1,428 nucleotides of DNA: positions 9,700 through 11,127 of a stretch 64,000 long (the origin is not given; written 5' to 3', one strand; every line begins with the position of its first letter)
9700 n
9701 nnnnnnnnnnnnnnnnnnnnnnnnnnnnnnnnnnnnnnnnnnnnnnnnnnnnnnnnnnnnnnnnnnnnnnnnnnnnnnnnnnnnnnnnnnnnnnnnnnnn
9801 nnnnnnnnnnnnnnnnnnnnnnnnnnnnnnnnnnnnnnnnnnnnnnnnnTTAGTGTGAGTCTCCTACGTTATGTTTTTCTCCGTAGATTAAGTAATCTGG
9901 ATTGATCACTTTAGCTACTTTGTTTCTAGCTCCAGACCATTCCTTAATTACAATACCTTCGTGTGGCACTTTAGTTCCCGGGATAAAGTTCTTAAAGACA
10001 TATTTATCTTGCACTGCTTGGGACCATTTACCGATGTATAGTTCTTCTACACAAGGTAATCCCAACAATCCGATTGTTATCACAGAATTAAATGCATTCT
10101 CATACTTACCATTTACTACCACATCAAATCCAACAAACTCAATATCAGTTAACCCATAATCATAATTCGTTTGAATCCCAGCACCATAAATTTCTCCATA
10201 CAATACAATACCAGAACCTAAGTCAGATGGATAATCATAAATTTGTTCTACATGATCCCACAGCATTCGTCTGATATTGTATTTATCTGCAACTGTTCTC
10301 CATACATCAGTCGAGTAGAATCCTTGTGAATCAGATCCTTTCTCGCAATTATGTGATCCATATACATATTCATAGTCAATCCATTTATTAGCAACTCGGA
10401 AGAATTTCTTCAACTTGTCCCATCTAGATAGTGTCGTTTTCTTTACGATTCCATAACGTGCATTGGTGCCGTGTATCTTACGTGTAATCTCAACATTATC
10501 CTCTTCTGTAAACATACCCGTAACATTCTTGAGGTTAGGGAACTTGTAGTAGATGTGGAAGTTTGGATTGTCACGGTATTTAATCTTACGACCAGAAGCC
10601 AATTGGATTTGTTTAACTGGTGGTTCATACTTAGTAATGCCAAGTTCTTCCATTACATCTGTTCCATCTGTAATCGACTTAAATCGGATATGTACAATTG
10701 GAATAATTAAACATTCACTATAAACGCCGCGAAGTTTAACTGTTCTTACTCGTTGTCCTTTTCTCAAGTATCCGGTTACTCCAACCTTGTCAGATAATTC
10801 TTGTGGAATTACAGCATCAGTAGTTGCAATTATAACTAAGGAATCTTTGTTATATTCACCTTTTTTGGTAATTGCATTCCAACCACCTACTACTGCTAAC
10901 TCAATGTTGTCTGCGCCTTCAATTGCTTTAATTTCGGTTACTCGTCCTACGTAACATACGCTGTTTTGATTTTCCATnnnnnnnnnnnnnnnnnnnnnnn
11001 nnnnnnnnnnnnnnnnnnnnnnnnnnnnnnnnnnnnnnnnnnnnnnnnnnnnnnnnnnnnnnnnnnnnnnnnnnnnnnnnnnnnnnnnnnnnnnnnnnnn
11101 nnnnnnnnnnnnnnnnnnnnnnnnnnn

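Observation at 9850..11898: RNA heal-and-seal cassette (Rnl5/Rnl2-type ligase, Pnk kinase, calcineurin-type phosphatase) next to an 18-tRNA cluster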

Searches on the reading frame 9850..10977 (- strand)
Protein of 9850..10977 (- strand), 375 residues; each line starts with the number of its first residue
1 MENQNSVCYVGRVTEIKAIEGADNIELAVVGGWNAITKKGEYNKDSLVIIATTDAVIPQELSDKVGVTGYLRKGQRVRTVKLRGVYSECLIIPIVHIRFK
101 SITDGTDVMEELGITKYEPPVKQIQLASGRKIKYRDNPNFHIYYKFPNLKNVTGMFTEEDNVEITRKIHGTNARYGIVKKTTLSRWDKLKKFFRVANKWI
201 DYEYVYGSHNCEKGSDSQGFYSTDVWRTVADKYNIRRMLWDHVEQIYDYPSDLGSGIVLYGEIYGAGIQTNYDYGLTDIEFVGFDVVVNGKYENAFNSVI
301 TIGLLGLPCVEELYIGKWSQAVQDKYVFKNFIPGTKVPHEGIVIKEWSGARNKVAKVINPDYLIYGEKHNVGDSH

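Call 3: search_protein_families(library=pfam, proteins=[window:9850-10977:-], max_evalue=0.01)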
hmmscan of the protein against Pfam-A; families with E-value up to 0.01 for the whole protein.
window:9850-10977:- (375 aa): 2 families
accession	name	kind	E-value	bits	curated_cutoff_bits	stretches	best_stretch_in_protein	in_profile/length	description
PF21189.3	PHA02142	-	3.2e-13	50.4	27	1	10-94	4-92/92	PHA02142 OB-fold domain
PF09414.15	RNA_ligase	-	7.5e-12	46.2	27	1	161-358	2-171/171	RNA ligase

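Call 4: search_protein_families(library=phrogs, proteins=[window:9850-10977:-], max_evalue=0.001)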
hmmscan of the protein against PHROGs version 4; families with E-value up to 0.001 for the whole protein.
window:9850-10977:- (375 aa): 2 families
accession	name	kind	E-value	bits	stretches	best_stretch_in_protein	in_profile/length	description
phrog_968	-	DNA, RNA and nucleotide metabolism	9.1e-55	187.2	1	2-368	5-394/398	RNA ligase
phrog_548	-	DNA, RNA and nucleotide metabolism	2.8e-14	54.1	1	143-350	6-216/341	RNA ligase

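Call 6: search_solved_structures(query=window:9850-10977:-, max_evalue=1, show_alignments=2)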
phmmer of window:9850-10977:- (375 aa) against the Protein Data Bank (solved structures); distinct sequences matched with E-value up to 1: 10.
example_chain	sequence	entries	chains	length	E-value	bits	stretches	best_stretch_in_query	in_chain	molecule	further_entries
6vt3_A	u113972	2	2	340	4.5e-12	48.7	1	13-123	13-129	RNA Ligase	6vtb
5cot_A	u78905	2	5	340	4.5e-12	48.7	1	13-123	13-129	Naegleria gruberi RNA ligase | RNA ligase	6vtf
6vt8_A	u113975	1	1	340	4.7e-12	48.7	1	13-123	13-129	RNA Ligase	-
6vt1_A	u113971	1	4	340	4.8e-12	48.6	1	13-123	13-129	RNA Ligase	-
6vt4_A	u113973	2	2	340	5.2e-12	48.5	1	13-122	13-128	RNA Ligase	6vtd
5cou_A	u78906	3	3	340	5.6e-12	48.4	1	13-122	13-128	Naegleria gruberi RNA ligase | RNA ligase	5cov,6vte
6vt0_A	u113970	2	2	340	5.6e-12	48.4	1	13-122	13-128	RNA Ligase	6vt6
6vt9_A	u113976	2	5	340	9.6e-12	47.7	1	13-123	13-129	RNA ligase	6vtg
6vt5_A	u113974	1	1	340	3.2e-11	45.9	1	13-123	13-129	RNA Ligase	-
2hvq_A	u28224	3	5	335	0.68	11.9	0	257-289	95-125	Hypothetical 37.6 kDa protein in Gp24-hoc intergenic region | T4 RNA ligase 2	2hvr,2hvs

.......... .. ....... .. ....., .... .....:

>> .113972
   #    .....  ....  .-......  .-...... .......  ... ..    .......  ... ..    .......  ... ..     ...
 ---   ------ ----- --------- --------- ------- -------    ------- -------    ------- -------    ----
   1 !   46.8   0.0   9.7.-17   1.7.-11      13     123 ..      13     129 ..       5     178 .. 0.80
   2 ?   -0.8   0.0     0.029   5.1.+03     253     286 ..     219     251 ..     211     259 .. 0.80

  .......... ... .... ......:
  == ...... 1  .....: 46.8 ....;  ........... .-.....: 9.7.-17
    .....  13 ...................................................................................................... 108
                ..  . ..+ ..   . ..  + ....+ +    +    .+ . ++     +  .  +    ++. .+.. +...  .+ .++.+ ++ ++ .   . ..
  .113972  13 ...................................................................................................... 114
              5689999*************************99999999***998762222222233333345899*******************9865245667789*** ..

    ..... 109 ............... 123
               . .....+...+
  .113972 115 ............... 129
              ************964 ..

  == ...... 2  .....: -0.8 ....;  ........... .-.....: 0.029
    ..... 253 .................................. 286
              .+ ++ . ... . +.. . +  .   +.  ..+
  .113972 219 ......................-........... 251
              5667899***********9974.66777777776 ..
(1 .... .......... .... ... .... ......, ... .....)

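Call 10: search_dna_similar(query=window:9850-10977:-, collection=phages, mode=protein, max_rows=40)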
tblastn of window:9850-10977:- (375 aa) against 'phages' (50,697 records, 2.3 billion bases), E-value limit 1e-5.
Records with a match: 587; places in all: 588; records where one place covers at least 80% of the query: 80.
Best place of each record, by identity: <60% 587.
By first word of the organism name: Mycobacterium 253; Pseudomonas 178; Aeromonas 44; Microbacterium 28; Gordonia 15; Erwinia 10; Sinorhizobium 7; uncultured 5; Synechococcus 4; Salmonella 4; and 21 more.
By host as written in the record: Mycobacterium smegmatis mc2 155 180; Pseudomonas aeruginosa 55; Mycobacterium smegmatis mc#155 35; Pseudomonas aeruginosa PAO1 25; - 23; Mycobacterium smegmatis mc2155 18; Gordonia terrae 3612 13; Aeromonas salmonicida 13; and 103 more.
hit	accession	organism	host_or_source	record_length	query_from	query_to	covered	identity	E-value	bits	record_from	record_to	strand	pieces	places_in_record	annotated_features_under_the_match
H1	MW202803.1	Caudoviricetes sp.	Manatee Spring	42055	3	363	96%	27.4%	8e-18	91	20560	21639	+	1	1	RNA ligase | hypothetical protein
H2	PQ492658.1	Limnohabitans phage DC31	Limnohabitans sp. DCL3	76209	3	367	97%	25.8%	3e-14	80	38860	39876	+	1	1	hypothetical protein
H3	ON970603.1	Microbacterium phage Yuma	Microbacterium foliorum NRRL B-24224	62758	4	355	94%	26.5%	3e-12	74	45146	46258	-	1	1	79: RNA ligase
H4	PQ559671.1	Microbacterium phage RunningBrook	Microbacterium foliorum NRRL B-24224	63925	4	355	94%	26.5%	3e-12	74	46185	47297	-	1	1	82: RNA ligase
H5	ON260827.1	Microbacterium phage DustyDino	Microbacterium foliorum NRRL B-24224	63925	4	355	94%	26.5%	3e-12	74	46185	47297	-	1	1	84: RNA ligase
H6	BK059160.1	Altiarchaeum virus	-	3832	4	366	97%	25.5%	9e-11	69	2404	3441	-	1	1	RNA ligase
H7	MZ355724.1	Microbacterium phage Necrophoxinus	Microbacterium foliorum NRRL B-24224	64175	4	355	94%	25.4%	4e-11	71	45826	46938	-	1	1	82: RNA ligase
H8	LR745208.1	uncultured phage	metagenomic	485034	22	344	86%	27.6%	2e-15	84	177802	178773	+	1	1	record has no annotation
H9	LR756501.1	uncultured phage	metagenomic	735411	6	345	91%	25.3%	2e-14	81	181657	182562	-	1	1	record has no annotation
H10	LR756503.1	uncultured phage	metagenomic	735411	6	345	91%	25.3%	2e-14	81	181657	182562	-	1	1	record has no annotation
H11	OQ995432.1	Microbacterium phage Erenyeager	Microbacterium foliorum NRRL B-24224 SEA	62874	4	355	94%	24.2%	4e-10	67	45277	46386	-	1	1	81: RNA ligase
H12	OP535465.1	Synechococcus phage S-CREM1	Synechococcus sp. CB0101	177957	7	292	76%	29.5%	1e-15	85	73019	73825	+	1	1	RNA ligase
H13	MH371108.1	Microbacterium phage Fork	Microbacterium foliorum NRRL B-24224 SEA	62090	4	355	94%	23.9%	6e-10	67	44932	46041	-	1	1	76: RNA ligase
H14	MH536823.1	Microbacterium phage Musetta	Microbacterium foliorum NRRL B-24224 SEA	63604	4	355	94%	23.9%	6e-10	67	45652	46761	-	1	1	80: RNA ligase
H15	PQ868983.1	Microbacterium phage StevieWelch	Microbacterium foliorum NRRL B-24224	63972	4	355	94%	23.9%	6e-10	67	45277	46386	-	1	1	81: RNA ligase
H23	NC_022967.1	Pseudomonas phage PAK_P2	Pseudomonas aeruginosa PAK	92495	7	367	96%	23.2%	6e-12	73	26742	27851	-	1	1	RNA ligase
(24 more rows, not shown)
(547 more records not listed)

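Call 11: get_annotated_region(hit=H1, flank=4000)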
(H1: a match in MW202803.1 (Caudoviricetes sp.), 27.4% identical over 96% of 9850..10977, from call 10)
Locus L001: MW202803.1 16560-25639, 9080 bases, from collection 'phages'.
description: Podoviridae sp. isolate ct52p938, complete genome.
organism: Caudoviricetes sp. (NCBI taxid 2832643)
taxonomy: Viruses; Duplodnaviria; Heunggongvirae; Uroviricota; Caudoviricetes
host: -; source: Manatee Spring; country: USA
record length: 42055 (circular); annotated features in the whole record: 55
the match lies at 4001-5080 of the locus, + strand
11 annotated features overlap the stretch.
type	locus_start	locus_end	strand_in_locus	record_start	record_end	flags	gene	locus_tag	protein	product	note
CDS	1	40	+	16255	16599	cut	-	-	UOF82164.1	hypothetical protein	-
CDS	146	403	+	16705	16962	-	-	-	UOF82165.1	hypothetical protein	-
CDS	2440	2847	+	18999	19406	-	-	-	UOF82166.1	hypothetical protein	-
CDS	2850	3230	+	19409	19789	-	-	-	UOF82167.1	hypothetical protein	-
CDS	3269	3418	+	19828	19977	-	-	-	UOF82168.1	hypothetical protein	-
CDS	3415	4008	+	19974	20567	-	-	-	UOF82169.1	hypothetical protein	-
CDS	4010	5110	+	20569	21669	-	-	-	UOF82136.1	RNA ligase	-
CDS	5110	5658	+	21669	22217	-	-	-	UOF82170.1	hypothetical protein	-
CDS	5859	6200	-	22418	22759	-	-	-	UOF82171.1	hypothetical protein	-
CDS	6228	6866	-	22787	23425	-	-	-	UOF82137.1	D/-alanyl-D/-alanine carboxypeptidase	-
CDS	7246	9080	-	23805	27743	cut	-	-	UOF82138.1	chromosome segregation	-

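Call 12: get_annotated_region(hit=H3, flank=4000)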
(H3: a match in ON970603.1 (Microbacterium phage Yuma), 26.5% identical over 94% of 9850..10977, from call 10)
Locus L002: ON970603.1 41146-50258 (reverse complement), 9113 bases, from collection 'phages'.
description: Microbacterium phage Yuma, complete genome.
organism: Microbacterium phage Yuma (NCBI taxid 2927298)
taxonomy: Viruses; Duplodnaviria; Heunggongvirae; Uroviricota; Caudoviricetes
host: Microbacterium foliorum NRRL B-24224; source: soil; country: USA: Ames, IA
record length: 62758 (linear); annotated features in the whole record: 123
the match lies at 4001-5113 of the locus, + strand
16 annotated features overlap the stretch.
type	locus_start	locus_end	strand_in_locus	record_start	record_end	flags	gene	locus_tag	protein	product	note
CDS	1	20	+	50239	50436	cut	86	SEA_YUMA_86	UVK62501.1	hypothetical protein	-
CDS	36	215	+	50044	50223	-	85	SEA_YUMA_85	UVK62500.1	hypothetical protein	-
CDS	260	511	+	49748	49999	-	84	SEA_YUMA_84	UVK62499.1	hypothetical protein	-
CDS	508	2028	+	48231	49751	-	83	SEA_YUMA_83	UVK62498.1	DNA helicase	-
CDS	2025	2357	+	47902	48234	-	82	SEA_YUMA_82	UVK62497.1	hypothetical protein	-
CDS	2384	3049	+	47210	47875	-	81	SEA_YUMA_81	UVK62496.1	hypothetical protein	-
CDS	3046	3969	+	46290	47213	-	80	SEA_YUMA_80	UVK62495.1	polynucleotide kinase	-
CDS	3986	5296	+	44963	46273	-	79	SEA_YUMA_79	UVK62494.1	RNA ligase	-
CDS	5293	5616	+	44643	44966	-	78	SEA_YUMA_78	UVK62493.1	hypothetical protein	-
CDS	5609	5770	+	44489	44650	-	77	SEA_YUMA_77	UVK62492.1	hypothetical protein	-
CDS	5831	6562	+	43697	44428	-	76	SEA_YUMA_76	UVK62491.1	exonuclease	-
CDS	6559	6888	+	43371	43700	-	75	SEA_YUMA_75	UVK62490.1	hypothetical protein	-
CDS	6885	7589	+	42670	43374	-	74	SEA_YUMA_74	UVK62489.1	hypothetical protein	-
CDS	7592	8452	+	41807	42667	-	73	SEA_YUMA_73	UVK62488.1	exonuclease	-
CDS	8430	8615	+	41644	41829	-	72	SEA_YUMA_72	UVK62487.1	hypothetical protein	-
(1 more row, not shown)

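Call 13: get_annotated_region(hit=H23, flank=4000)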
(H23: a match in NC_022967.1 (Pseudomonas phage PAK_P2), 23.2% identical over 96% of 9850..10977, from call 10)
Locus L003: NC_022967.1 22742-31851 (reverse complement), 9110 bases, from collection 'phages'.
description: Pseudomonas phage PAK_P2, complete genome.
organism: Pseudomonas phage PAK_P2 (NCBI taxid 1348912)
taxonomy: Viruses; Duplodnaviria; Heunggongvirae; Uroviricota; Caudoviricetes; Pakpunavirus; Pakpunavirus PAKP2
host: Pseudomonas aeruginosa PAK; source: -; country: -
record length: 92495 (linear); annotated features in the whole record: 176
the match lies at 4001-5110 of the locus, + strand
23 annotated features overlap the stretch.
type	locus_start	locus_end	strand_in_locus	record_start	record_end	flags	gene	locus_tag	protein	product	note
CDS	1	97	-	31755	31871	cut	-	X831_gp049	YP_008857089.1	hypothetical protein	-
CDS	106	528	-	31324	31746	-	-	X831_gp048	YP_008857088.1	hypothetical protein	-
CDS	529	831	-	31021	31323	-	-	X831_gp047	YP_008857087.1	hypothetical protein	-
CDS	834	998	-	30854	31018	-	-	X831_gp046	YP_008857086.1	hypothetical protein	-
CDS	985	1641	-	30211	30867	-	-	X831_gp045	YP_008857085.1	hypothetical protein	-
CDS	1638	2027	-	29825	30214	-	-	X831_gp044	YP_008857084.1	hypothetical protein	-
CDS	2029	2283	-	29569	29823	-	-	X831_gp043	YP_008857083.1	hypothetical protein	-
CDS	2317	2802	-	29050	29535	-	-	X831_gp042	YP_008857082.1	hypothetical protein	-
CDS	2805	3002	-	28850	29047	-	-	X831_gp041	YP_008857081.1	hypothetical protein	-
CDS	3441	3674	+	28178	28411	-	-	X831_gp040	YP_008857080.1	hypothetical protein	-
CDS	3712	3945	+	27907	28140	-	-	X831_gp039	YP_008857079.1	hypothetical protein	-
CDS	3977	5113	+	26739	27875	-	-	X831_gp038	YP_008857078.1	RNA ligase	putative RNA ligase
CDS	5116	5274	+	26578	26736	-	-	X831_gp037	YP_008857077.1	hypothetical protein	-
CDS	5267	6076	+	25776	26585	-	-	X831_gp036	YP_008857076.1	hypothetical protein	-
CDS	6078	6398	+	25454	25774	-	-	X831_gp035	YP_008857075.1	hypothetical protein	-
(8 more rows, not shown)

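Call 14: search_protein_families(library=pfam, proteins=[L002:3046-3969:+, L002:2384-3049:+, L001:3415-4008:+, L001:5110-5658:+, L003:5267-6076:+, L001:2850-3230:+, L001:2440-2847:+], max_evalue=0.01)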
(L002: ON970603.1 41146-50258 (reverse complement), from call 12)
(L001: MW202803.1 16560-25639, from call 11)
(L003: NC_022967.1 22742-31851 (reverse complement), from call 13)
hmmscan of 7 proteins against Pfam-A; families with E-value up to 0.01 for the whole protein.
L002:3046-3969:+ (307 aa): 2 families
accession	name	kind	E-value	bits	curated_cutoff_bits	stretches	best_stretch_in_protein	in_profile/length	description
PF25109.1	HAD_PNKP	-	2.3e-38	131.9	27.6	1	169-303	1-142/143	Polynucleotide kinase PNKP phosphatase domain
PF13671.12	AAA_33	-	4e-15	56.8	27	1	5-133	2-137/143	AAA domain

L002:2384-3049:+ (221 aa): 0 families

L001:3415-4008:+ (197 aa): 0 families

L001:5110-5658:+ (182 aa): 0 families

L003:5267-6076:+ (269 aa): 0 families

L001:2850-3230:+ (126 aa): 0 families

L001:2440-2847:+ (135 aa): 0 families
